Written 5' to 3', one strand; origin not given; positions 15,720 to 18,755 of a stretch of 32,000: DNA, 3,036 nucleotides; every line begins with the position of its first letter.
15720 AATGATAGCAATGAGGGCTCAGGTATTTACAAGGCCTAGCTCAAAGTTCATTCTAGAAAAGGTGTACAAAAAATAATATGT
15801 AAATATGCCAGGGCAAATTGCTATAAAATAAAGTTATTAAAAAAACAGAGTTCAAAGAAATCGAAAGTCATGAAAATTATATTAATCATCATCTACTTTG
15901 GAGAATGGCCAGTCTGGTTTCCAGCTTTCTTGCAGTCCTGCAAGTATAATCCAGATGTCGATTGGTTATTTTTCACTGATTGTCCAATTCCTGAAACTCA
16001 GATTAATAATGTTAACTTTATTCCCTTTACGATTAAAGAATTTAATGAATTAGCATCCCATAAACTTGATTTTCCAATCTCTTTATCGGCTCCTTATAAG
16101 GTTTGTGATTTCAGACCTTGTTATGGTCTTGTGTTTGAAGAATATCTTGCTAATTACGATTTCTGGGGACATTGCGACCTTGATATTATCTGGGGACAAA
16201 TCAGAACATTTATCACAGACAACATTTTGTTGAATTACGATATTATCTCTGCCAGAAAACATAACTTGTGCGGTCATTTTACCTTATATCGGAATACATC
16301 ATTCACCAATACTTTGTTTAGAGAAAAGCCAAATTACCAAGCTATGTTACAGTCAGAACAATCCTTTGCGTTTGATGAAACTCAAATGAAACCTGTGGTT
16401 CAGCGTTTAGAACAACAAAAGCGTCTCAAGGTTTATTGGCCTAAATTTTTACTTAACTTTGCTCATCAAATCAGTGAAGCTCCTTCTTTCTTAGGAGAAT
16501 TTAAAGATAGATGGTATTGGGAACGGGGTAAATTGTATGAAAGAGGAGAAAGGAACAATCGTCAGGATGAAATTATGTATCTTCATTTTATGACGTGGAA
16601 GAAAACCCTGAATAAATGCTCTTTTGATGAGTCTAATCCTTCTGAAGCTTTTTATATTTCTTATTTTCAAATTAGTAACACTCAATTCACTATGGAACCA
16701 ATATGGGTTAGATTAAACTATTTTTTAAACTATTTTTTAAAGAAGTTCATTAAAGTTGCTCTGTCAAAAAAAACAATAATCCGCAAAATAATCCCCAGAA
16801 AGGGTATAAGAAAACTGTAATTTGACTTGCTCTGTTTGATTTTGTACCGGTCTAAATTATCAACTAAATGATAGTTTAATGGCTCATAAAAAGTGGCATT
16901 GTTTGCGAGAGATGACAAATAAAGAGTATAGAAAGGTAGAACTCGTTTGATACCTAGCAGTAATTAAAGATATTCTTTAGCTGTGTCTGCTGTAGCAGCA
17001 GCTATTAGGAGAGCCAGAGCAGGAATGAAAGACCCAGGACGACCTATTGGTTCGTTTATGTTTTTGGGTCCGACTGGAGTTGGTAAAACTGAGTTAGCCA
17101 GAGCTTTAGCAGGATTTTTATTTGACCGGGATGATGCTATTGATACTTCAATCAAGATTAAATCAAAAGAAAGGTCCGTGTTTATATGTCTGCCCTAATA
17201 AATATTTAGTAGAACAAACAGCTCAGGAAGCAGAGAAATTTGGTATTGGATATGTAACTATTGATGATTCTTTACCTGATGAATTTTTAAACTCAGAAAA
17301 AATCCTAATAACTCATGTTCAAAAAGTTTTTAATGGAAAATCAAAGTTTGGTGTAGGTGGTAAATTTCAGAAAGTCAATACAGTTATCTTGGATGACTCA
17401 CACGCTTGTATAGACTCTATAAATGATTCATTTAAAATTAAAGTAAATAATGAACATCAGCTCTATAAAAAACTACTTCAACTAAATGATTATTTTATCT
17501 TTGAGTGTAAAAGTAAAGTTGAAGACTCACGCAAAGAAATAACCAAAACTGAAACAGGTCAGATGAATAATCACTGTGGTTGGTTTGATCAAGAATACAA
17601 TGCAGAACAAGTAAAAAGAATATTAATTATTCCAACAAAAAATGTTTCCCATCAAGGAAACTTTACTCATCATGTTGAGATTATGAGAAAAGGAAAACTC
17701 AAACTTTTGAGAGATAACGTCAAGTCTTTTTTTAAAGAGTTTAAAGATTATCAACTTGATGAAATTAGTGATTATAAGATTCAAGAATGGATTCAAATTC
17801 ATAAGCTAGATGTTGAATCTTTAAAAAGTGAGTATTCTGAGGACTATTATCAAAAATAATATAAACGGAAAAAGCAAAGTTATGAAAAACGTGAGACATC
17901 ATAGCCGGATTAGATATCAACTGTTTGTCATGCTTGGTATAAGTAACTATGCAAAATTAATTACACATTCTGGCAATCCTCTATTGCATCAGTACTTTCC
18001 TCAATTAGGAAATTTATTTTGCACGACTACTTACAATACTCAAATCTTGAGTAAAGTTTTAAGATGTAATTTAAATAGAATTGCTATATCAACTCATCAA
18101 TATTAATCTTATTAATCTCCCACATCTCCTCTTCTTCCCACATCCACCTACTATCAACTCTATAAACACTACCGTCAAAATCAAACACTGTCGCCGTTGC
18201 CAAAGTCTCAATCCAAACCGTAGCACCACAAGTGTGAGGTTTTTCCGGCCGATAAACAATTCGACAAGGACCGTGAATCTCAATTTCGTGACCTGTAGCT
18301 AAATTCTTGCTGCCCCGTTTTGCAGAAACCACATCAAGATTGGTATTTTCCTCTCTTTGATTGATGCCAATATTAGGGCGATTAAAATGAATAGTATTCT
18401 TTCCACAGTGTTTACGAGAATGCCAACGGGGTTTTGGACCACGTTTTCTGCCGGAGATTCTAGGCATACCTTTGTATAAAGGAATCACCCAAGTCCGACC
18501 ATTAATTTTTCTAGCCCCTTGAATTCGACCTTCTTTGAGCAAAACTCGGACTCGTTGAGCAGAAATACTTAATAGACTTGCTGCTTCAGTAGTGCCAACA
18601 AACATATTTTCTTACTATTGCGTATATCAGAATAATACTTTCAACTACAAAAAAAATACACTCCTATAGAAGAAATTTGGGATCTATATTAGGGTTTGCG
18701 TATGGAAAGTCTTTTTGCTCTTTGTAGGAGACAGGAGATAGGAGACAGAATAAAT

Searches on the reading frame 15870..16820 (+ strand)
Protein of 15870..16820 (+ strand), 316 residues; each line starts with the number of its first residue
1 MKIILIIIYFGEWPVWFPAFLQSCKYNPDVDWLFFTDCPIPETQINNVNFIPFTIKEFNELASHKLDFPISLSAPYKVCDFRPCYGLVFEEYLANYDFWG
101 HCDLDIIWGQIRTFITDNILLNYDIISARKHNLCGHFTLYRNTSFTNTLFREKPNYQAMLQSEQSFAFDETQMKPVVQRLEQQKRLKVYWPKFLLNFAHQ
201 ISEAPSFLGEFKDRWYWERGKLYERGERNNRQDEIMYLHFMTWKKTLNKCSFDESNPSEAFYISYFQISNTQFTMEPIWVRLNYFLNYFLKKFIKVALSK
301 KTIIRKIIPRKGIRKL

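Call 38: search_protein_families(library=pfam, proteins=[window:15870-16820:+], max_evalue=0.00001)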
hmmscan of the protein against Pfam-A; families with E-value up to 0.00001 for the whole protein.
window:15870-16820:+ (316 aa): 1 family
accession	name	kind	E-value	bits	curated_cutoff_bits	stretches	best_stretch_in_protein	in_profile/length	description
PF20330.3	DUF6625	-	1.1e-71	242.2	27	1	5-264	1-259/267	Family of unknown function (DUF6625)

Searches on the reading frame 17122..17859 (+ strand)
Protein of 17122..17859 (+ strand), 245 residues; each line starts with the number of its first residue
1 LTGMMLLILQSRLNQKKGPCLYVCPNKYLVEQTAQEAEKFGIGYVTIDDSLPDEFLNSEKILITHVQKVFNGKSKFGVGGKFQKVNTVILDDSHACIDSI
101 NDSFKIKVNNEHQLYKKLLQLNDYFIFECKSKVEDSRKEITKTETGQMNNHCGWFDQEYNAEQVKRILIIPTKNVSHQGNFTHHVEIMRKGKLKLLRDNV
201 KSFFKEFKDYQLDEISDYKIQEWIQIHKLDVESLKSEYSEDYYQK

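Call 38: search_protein_families(library=pfam, proteins=[window:17122-17859:+], max_evalue=0.00001)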
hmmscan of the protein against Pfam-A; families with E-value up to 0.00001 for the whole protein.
window:17122-17859:+ (245 aa): 1 family
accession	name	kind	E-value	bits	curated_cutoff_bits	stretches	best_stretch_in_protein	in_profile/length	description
PF00270.35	DEAD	-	4.4e-06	27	26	0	6-103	32-133/167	DEAD/DEAH box helicase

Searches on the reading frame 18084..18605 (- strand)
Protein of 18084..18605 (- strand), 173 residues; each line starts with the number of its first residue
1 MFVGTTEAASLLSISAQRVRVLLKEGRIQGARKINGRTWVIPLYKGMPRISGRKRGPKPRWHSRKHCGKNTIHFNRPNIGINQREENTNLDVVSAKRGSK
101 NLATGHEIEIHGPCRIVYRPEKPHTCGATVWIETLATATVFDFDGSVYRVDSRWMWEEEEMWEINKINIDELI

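Call 73: search_protein_families(library=pfam, proteins=[window:18084-18605:-], max_evalue=0.001)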
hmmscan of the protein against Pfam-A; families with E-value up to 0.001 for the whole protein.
window:18084-18605:- (173 aa): 1 family
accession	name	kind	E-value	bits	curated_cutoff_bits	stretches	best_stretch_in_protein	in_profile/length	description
PF12728.13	HTH_17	-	1.4e-05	25.7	27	1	5-42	4-39/51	Helix-turn-helix domain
